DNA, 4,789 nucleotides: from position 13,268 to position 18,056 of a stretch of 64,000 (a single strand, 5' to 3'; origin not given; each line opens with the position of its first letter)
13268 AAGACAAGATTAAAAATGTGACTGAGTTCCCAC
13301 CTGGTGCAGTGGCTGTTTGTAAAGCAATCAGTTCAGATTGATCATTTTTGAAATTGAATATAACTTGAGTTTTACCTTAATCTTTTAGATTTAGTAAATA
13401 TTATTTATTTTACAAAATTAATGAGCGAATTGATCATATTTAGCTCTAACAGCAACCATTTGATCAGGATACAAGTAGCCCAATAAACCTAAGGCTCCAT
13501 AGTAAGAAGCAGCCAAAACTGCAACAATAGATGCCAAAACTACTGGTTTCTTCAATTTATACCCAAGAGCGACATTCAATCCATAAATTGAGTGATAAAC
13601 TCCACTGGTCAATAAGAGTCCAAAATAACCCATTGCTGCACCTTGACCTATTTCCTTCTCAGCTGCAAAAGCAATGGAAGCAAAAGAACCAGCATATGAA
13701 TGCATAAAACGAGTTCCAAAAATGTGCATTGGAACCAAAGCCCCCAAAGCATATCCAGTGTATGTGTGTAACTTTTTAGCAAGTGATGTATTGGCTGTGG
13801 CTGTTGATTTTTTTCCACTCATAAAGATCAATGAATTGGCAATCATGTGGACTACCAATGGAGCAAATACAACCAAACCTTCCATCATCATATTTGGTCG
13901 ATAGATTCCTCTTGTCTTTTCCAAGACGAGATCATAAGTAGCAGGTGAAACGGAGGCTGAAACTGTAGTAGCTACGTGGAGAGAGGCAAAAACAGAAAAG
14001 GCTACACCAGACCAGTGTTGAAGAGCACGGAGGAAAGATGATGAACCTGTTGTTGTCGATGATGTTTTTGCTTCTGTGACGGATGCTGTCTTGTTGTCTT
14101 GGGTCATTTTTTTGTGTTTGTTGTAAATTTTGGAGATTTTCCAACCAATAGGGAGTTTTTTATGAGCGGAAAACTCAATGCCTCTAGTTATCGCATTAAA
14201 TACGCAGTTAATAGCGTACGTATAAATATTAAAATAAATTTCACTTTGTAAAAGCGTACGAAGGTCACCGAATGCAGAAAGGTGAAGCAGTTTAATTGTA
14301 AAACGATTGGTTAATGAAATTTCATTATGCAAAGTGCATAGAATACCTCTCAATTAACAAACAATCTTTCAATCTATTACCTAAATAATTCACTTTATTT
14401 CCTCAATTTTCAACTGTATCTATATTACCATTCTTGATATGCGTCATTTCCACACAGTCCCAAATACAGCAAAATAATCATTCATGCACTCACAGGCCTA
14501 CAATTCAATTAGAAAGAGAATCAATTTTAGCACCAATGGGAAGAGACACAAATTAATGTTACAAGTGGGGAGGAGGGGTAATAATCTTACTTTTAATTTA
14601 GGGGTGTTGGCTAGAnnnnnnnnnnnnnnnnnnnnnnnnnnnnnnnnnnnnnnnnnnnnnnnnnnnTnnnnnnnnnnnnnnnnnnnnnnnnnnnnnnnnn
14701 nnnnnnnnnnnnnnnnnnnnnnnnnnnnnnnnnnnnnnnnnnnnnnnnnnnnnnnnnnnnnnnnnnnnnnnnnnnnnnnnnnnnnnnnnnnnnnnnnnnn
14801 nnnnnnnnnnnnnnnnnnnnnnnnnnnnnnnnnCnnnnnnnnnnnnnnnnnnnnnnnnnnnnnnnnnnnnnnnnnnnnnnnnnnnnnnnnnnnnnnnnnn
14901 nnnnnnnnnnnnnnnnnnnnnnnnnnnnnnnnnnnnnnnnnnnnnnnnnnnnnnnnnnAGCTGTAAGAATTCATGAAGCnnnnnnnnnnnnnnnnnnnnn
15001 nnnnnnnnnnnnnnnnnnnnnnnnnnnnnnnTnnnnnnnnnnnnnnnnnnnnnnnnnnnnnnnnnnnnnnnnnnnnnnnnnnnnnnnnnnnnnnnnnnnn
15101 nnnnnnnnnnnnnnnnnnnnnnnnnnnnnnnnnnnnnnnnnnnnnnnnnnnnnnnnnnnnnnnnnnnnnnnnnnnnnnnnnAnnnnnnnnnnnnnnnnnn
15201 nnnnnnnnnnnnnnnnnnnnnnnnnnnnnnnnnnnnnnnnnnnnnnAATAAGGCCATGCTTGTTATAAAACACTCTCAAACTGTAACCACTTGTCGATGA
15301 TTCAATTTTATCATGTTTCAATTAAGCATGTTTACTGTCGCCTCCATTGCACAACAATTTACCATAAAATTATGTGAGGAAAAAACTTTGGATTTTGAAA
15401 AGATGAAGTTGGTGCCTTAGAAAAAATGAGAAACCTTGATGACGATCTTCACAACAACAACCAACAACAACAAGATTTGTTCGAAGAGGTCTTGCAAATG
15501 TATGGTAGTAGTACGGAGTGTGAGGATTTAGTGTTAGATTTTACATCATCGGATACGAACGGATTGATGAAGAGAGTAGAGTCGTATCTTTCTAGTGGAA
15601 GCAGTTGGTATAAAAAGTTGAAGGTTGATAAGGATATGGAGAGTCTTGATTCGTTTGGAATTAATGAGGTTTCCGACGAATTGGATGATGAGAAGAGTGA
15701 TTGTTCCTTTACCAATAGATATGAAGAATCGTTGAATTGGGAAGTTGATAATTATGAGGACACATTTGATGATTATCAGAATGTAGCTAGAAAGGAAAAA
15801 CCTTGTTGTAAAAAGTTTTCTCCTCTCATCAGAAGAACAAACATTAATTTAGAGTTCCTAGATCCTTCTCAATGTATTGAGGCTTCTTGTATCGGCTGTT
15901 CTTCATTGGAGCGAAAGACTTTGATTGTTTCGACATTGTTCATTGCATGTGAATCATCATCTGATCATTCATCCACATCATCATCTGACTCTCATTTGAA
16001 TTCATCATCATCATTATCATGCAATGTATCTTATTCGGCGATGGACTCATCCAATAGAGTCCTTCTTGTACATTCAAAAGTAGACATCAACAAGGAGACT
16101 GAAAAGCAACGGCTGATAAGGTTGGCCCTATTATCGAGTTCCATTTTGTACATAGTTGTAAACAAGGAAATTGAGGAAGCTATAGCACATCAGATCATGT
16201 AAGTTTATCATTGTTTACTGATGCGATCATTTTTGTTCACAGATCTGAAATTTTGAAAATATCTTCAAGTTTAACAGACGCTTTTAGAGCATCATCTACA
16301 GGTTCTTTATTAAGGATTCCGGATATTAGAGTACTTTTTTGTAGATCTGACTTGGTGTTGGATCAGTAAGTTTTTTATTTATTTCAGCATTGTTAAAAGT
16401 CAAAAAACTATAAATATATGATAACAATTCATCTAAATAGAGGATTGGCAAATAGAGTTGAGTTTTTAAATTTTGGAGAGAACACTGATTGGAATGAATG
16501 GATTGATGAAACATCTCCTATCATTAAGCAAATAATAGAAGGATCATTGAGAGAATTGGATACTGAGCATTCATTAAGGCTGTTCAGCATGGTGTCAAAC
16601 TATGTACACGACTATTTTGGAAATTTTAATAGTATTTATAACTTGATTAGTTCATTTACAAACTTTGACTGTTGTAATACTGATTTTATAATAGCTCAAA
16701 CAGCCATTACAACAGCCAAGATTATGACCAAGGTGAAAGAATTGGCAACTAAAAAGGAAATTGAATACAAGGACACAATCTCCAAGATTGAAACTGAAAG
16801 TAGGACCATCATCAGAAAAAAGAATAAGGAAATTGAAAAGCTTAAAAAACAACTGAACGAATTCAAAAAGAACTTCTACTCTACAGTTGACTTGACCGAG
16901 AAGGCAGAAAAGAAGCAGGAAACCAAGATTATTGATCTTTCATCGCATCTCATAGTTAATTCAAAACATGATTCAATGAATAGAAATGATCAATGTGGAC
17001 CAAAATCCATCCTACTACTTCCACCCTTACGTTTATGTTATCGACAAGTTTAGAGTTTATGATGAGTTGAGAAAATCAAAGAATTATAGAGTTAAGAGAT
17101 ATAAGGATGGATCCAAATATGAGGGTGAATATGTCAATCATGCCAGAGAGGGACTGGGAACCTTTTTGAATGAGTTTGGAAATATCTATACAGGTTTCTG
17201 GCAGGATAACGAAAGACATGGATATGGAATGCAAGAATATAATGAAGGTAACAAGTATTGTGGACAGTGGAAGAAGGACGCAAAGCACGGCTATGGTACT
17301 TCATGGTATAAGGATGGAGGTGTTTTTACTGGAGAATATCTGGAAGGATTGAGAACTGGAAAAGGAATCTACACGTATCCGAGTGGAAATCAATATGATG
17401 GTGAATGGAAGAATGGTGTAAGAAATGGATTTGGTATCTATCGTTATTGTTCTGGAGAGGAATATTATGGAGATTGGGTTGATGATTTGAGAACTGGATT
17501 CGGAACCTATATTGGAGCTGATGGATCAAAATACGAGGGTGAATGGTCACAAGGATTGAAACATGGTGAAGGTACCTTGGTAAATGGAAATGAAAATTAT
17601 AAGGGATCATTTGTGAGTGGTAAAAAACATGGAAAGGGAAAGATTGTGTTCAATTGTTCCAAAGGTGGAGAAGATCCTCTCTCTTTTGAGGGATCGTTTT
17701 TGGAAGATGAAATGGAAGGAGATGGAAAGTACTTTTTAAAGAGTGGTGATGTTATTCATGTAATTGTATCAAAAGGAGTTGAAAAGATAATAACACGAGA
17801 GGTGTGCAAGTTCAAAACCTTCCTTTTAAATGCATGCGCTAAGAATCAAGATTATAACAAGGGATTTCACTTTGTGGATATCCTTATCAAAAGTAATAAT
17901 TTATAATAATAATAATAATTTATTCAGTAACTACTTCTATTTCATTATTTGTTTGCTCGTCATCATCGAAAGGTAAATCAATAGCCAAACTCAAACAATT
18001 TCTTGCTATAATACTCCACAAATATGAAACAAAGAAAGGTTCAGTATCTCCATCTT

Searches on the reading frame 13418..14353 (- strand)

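Call 57: search_protein_families(library=pfam, max_evalue=0.01, proteins=[window:13418-14353:-])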
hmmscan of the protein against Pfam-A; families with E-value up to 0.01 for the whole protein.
window:13418-14353:- (311 aa): 2 families
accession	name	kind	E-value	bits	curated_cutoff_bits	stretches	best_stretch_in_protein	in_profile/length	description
PF14358.11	DUF4405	-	0.00054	20.9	26.7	0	104-128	39-63/66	Domain of unknown function (DUF4405)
PF01292.26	Ni_hydr_CYTB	-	0.0084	16.3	30.1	0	183-218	132-166/179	Prokaryotic cytochrome b561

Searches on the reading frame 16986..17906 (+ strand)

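Call 57: search_protein_families(library=pfam, max_evalue=0.01, proteins=[window:16986-17906:+])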
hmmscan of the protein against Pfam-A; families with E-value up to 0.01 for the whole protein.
window:16986-17906:+ (306 aa): 1 family
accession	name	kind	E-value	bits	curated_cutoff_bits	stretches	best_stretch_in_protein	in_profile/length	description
PF02493.26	MORN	-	2.7e-41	137.4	22.5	6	137-157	1-21/23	MORN repeat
